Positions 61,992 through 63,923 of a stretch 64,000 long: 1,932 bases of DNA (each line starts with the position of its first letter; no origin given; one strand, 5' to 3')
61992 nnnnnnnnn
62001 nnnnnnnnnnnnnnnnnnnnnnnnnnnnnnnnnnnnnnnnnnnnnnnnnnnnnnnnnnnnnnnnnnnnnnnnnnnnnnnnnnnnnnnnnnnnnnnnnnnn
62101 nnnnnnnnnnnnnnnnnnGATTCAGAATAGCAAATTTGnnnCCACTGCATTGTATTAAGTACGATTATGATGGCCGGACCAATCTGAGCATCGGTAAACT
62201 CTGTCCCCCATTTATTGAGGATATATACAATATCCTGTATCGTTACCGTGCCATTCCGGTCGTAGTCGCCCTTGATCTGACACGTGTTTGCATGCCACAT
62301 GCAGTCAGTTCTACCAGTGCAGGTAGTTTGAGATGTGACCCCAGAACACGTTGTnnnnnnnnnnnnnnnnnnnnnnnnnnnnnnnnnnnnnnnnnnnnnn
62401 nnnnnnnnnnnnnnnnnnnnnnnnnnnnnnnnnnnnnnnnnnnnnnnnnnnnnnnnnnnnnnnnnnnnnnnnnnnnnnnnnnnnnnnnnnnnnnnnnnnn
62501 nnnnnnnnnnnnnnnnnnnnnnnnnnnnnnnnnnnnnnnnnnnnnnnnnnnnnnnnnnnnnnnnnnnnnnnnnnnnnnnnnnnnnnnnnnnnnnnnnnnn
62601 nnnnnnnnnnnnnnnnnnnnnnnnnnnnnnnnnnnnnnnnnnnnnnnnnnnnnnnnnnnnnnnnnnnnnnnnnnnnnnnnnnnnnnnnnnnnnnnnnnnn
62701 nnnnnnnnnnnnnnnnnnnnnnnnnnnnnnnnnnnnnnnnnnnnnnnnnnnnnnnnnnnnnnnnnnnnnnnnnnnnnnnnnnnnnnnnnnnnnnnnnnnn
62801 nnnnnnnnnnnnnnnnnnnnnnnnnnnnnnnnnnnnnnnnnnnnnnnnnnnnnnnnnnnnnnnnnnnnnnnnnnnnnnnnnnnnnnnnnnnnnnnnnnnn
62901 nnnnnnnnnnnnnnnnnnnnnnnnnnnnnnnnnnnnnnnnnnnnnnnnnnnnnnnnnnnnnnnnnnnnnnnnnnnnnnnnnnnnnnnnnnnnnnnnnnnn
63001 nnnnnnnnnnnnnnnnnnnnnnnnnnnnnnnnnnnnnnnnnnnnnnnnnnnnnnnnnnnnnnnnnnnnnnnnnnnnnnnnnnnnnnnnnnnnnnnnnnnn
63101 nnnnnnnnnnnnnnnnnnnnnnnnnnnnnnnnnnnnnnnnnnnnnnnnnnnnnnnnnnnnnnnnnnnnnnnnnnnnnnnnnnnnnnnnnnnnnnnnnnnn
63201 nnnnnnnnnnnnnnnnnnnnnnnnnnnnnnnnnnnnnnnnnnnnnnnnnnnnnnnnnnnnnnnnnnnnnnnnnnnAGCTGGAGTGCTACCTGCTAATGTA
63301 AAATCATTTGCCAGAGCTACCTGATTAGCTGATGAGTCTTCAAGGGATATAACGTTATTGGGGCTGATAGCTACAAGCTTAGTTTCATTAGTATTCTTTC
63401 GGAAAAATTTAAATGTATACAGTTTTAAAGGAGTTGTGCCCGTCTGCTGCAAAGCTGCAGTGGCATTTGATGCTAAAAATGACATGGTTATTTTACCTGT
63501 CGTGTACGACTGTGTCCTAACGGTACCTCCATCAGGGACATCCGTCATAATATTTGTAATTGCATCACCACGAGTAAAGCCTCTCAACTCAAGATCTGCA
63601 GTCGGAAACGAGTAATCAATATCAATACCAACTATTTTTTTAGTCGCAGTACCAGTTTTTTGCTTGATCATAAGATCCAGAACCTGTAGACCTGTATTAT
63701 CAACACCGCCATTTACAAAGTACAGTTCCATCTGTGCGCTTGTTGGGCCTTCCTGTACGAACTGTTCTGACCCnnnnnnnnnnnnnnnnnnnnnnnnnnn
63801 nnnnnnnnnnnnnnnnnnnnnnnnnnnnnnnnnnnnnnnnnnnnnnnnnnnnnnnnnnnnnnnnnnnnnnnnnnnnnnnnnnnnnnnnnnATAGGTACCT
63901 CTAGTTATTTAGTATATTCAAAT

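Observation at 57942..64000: Five-gene minus-strand cluster of surface proteins sharing a cohesin-like module, three ending in single dockerin-like Ca-binding loops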

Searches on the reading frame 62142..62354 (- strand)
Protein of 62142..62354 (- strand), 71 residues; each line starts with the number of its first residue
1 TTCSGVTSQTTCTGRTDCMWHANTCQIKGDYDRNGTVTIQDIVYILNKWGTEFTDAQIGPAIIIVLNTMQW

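Call 17: search_protein_families(library=pfam, proteins=[window:62142-62354:-], max_evalue=10)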
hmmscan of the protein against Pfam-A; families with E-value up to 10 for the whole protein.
seq(71 aa): 3 families
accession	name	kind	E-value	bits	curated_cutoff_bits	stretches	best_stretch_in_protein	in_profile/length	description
PF01437.31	PSI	-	0.01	16.6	23.1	1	2-31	1-34/52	Plexin repeat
PF13405.12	EF-hand_6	-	0.088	13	25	1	30-50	10-30/30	EF-hand domain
PF08117.16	Toxin_30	-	0.095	13.4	24.5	1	8-25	16-33/36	Ptu family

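Call 68: search_solved_structures(query=A7, max_evalue=10, show_alignments=3)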
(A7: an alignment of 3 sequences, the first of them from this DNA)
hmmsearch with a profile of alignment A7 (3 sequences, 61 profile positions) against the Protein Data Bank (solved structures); distinct sequences matched with E-value up to 10: 98 (the best 60 are shown).
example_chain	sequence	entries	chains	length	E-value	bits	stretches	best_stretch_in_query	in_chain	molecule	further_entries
4uyq_B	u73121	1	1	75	0.0038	20.4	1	16-40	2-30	Cellulosomal scaffoldin adaptor protein B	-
4uyp_B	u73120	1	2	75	0.0043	20.3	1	16-42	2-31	Cellulosomal scaffoldin adaptor protein B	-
8x39_A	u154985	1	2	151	0.016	18.5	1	17-40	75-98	Serine protease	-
8x3a_A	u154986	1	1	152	0.017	18.4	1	17-40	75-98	Serine protease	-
2rrt_A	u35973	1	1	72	0.048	16.9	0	19-36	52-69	Calmodulin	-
2ccl_B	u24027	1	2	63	0.08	16.2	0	16-34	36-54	ENDO-1,4-BETA-XYLANASE Y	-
2fce_A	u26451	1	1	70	0.08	16.2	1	20-48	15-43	Myosin light chain 1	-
6kg9_A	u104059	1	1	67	0.13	15.5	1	16-37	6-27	And cellulose-binding endoglucanase family 9 CelL ortholog dockerin domain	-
2y3n_B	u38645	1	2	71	0.16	15.3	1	16-40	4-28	CELLULOSOMAL FAMILY-48 PROCESSIVE GLYCOSIDE HYDROLASE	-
1ohz_B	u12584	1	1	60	0.16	15.2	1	16-34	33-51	ENDO-1,4-BETA-XYLANASE Y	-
2b59_B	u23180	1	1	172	0.23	14.7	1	20-45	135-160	Cellulosomal scaffolding protein A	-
3ul4_B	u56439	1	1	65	0.23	14.7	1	17-35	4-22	Cellulosome enzyme, dockerin type I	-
5n5p_B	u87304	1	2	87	0.25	14.6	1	18-45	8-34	Putative cellulosomal scaffoldin protein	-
4wi0_B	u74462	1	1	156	0.35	14.1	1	23-48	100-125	Cellulosomal scaffoldin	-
1y6w_A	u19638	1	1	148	0.4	14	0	19-36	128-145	Calmodulin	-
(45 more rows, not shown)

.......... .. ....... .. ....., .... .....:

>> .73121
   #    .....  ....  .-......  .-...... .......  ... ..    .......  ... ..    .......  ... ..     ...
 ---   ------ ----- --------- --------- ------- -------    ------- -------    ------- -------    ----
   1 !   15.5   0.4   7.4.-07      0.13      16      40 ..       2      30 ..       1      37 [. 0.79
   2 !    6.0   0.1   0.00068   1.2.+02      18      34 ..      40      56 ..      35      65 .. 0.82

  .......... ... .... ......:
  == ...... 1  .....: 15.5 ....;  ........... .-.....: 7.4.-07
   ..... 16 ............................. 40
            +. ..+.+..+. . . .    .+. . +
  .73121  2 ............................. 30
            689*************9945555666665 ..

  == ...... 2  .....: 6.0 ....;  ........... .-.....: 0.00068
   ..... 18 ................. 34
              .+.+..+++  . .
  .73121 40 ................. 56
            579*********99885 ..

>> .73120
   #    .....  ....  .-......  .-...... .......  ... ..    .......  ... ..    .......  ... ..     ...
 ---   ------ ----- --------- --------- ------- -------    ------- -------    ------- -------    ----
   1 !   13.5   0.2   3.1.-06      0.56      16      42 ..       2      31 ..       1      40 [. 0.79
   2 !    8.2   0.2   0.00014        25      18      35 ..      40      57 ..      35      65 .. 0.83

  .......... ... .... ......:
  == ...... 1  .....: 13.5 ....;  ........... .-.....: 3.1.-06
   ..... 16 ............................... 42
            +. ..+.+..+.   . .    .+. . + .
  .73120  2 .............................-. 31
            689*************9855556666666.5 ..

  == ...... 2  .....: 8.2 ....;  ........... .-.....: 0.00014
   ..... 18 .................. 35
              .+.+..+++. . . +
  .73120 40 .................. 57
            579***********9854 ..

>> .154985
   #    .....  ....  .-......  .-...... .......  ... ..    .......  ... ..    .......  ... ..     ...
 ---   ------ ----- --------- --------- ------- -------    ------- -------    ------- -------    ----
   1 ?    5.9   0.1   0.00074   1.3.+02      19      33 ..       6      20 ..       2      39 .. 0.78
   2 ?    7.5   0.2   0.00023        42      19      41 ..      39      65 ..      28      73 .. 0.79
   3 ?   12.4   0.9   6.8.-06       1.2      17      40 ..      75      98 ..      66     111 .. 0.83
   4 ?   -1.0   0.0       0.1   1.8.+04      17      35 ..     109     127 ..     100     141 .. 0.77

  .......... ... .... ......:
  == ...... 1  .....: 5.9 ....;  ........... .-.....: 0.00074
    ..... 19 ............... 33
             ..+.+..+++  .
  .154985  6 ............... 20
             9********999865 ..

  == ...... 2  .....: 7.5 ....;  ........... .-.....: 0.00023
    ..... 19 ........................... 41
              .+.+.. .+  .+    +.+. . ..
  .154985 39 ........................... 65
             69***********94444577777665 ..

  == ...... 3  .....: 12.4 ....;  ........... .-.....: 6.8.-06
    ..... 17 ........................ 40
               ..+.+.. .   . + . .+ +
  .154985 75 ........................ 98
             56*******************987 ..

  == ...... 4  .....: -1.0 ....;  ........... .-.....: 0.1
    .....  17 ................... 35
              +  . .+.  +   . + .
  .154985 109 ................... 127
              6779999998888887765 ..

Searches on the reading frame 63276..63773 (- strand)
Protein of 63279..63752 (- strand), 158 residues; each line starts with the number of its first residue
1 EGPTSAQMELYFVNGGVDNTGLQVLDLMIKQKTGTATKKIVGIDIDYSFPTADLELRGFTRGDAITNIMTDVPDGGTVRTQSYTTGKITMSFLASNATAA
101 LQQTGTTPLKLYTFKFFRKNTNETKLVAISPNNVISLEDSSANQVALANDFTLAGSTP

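Call 17: search_protein_families(library=pfam, proteins=[window:63279-63752:-], max_evalue=10)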
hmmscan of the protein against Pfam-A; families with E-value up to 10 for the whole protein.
seq(158 aa): 0 families

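Call 59: predict_structure(alignment_id=A6)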
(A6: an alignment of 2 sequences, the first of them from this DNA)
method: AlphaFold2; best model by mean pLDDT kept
length: 166 residues; sequences in the alignment: 2
mean_pLDDT: 63.1   pTM: 0.62
mean pLDDT of the five models: 63.1, 62.8, 61.6, 54.6, 53.7
residues with pLDDT >= 90: 0; 70-90: 65; 50-70: 58; < 50: 43
segments of 3 or more residues with pLDDT < 50: 1-17, 74-89, 147-151
pLDDT, mean of each block of 10 residues (from residue 1): 37 47 70 67 56 83 77 45 46 71 59 68 85 75 55 63 74
secondary structure, 60 per line:
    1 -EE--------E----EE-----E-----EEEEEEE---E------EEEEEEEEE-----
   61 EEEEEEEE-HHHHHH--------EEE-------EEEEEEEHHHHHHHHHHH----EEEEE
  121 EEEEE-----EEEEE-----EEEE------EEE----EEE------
elements in order: E30-36 E47-55 E61-68 H70-75 E84-86 E94-100 H101-111 E116-125 E131-135 E141-144 E151-153 E158-160

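Call 113: search_solved_structures(query=A12, max_evalue=10, show_alignments=1)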
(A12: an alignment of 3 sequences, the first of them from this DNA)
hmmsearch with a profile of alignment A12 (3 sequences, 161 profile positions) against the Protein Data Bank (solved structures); distinct sequences matched with E-value up to 10: 6.
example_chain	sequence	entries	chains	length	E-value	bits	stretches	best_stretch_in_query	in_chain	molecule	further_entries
9rch_A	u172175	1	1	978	0.2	14.7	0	123-150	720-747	Coat protein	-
9rch_B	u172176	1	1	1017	0.26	14.4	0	122-150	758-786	Coat protein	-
5l6m_A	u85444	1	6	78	0.41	13.7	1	54-84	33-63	VapB family protein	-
5k8j_A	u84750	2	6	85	0.49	13.5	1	54-84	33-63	VapB family protein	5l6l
9rxn_A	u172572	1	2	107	1.3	12.1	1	7-46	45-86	Na(+)/H(+) exchange regulatory cofactor NHE-RF3,Solute carrier family 22 member 12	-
9rxr_A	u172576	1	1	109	1.3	12.1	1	7-46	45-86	Na(+)/H(+) exchange regulatory cofactor NHE-RF3,Solute carrier family 22 member 12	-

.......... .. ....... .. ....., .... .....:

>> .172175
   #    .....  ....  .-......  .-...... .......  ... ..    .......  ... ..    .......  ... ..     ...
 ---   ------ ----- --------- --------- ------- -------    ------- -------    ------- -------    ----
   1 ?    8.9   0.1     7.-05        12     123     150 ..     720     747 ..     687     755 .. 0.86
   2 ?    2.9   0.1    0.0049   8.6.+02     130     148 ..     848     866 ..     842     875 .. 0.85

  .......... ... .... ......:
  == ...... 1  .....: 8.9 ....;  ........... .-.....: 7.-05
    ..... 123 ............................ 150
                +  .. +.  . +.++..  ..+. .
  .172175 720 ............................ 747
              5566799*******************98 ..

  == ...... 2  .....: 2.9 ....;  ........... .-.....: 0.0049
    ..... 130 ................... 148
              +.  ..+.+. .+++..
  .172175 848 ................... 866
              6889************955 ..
